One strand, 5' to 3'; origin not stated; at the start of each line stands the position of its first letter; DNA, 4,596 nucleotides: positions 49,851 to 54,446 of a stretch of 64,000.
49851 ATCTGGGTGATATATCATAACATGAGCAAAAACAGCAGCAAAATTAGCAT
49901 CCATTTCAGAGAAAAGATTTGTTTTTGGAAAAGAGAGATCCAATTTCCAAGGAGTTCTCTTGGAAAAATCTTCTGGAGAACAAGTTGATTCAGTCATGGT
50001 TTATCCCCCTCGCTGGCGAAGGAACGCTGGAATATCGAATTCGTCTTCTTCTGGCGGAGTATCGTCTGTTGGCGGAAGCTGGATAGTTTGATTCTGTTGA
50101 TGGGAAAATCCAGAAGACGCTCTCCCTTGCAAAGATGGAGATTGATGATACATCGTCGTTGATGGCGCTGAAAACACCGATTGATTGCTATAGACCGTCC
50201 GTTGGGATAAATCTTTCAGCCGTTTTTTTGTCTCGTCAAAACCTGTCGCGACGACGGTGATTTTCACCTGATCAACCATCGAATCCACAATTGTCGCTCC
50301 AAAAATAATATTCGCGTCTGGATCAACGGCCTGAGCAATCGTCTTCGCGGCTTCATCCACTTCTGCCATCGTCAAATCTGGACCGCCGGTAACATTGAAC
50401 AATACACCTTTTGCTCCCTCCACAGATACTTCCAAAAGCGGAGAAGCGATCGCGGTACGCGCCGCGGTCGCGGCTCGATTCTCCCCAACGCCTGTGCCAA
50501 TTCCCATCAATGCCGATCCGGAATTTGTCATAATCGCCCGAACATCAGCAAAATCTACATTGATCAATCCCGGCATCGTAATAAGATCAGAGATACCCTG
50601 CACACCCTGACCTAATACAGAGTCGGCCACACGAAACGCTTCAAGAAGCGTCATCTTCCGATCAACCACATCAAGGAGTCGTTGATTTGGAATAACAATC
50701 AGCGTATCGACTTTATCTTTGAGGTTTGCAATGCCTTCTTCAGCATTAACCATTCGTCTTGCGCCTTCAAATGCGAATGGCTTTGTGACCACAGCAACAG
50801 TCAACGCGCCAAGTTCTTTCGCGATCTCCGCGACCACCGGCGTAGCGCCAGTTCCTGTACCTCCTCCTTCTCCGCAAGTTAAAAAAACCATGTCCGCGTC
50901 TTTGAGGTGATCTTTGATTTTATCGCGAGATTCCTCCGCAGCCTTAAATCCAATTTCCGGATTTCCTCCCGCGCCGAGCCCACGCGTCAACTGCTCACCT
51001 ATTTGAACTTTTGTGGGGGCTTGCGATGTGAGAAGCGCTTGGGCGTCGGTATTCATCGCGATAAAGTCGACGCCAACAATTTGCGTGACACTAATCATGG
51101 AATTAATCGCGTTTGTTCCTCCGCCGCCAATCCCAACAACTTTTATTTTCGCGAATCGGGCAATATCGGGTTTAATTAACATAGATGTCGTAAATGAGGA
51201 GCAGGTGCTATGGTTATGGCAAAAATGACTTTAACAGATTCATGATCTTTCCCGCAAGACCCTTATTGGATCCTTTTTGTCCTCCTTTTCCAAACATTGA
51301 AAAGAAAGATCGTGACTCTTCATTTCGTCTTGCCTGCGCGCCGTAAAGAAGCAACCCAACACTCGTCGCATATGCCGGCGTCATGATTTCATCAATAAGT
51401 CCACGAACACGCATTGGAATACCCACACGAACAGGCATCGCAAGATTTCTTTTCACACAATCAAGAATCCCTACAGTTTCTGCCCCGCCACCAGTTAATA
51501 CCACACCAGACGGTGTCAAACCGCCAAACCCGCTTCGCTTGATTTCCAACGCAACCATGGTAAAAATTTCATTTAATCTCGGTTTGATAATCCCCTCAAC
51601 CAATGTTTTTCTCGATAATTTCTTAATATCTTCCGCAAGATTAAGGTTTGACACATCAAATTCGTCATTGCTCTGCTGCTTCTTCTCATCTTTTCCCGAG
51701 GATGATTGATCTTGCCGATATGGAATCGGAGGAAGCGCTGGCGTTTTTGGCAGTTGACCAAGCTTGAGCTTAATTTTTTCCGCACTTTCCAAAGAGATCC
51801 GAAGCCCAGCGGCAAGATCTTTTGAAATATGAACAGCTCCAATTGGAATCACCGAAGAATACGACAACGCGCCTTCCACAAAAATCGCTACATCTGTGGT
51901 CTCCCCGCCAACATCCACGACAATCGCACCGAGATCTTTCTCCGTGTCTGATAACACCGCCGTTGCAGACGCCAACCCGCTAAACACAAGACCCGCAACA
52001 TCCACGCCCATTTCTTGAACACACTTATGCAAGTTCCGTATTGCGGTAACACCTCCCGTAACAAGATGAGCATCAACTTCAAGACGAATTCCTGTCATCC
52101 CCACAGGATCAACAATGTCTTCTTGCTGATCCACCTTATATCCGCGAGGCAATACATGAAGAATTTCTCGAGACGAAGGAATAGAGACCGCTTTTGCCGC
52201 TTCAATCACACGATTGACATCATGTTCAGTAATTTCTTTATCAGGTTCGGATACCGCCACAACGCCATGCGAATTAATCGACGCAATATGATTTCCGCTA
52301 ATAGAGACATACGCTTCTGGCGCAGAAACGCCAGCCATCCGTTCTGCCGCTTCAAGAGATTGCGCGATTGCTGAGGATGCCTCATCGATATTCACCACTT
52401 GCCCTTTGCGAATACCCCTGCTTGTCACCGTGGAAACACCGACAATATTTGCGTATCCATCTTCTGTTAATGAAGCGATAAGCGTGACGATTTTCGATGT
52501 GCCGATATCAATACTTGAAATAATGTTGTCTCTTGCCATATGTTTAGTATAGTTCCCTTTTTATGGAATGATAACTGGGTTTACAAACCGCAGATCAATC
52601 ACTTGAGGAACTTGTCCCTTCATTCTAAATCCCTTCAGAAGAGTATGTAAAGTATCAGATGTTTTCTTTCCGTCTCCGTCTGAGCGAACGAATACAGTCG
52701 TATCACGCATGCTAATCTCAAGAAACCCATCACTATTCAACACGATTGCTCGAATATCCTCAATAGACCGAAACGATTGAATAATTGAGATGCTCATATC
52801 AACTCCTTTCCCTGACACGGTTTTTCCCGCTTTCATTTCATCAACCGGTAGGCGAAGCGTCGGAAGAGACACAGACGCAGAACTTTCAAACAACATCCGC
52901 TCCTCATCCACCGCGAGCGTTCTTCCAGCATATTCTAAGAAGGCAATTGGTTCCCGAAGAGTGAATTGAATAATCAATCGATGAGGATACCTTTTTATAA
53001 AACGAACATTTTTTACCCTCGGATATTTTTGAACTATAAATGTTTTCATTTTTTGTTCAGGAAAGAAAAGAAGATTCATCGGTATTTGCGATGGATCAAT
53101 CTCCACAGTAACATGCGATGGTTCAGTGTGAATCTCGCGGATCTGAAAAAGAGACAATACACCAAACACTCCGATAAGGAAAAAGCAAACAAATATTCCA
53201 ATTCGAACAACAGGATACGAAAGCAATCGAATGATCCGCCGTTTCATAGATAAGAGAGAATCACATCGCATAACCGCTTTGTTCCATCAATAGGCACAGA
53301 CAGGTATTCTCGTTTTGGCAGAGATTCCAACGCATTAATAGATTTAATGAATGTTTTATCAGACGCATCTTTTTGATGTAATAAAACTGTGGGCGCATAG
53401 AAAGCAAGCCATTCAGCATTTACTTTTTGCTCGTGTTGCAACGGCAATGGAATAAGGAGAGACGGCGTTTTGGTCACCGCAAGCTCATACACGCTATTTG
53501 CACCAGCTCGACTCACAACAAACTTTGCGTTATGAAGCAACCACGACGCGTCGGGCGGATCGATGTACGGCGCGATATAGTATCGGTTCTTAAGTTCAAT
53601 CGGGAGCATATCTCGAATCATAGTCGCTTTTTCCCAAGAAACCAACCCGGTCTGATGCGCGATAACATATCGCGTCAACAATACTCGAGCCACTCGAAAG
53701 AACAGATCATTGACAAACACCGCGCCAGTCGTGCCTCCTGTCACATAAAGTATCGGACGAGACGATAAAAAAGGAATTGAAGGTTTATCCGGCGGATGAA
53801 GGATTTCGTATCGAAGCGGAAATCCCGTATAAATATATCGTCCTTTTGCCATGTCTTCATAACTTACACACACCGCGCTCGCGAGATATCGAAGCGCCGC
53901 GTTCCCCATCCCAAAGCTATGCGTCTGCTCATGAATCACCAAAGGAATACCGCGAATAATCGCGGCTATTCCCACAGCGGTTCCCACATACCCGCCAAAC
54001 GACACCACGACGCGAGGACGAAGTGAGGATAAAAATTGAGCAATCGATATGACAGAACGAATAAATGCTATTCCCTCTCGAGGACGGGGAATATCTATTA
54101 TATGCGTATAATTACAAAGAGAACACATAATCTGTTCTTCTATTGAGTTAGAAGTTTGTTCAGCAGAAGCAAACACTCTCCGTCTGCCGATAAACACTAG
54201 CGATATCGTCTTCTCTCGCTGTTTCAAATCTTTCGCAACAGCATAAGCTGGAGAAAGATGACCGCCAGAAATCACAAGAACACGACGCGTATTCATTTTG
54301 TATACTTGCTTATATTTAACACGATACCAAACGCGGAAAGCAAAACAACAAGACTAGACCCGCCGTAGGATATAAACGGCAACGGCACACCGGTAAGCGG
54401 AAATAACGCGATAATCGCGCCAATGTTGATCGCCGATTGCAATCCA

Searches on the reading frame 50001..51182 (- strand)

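Call 16: search_protein_families(library=pfam, proteins=[window:50001-51182:-], max_evalue=0.001)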
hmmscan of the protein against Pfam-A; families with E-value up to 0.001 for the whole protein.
window:50001-51182:- (393 aa): 2 families
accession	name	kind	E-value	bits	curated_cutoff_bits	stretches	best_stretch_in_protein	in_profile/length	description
PF00091.31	Tubulin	-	4.1e-51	174.4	33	1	12-173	1-189/190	Tubulin/FtsZ family, GTPase domain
PF12327.13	FtsZ_C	-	7.9e-36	122.7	27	1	222-316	1-95/95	FtsZ family, C-terminal domain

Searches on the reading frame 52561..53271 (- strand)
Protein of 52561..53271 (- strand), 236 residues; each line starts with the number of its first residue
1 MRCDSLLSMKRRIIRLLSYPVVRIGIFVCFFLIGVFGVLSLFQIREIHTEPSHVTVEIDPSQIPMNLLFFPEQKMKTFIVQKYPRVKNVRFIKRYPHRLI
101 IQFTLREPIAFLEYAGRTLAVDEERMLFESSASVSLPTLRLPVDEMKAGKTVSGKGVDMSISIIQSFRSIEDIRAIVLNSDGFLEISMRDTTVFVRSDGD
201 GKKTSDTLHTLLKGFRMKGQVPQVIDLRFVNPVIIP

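Call 16: search_protein_families(library=pfam, proteins=[window:52561-53271:-], max_evalue=0.001)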
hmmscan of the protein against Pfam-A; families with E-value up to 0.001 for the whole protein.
window:52561-53271:- (236 aa): 0 families

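Call 49: search_protein_families(library=pfam, proteins=[window:52561-53271:-], max_evalue=1)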
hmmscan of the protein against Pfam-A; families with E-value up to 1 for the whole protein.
window:52561-53271:- (236 aa): 2 families
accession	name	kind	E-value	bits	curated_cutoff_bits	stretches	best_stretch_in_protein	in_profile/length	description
PF13321.11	DUF4084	-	0.014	15.5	22.4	1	15-104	185-277/304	Domain of unknown function (DUF4084)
PF08478.15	POTRA_1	-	0.16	12.7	23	1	64-102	28-65/69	POTRA domain, FtsQ-type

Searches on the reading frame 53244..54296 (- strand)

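Call 16: search_protein_families(library=pfam, proteins=[window:53244-54296:-], max_evalue=0.001)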
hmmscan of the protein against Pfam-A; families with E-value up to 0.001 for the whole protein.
window:53244-54296:- (350 aa): 3 families
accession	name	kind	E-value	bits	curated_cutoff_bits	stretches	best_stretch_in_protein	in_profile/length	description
PF04101.22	Glyco_tran_28_C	-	1.9e-18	67.5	22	1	183-329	2-146/166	Glycosyltransferase family 28 C-terminal domain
PF03033.26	Glyco_transf_28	-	3.5e-17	63.2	26.2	1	10-137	8-132/139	Glycosyltransferase family 28 N-terminal domain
PF13579.12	Glyco_trans_4_4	-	0.0003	21.6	29.7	1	70-140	48-118/158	Glycosyl transferase 4-like domain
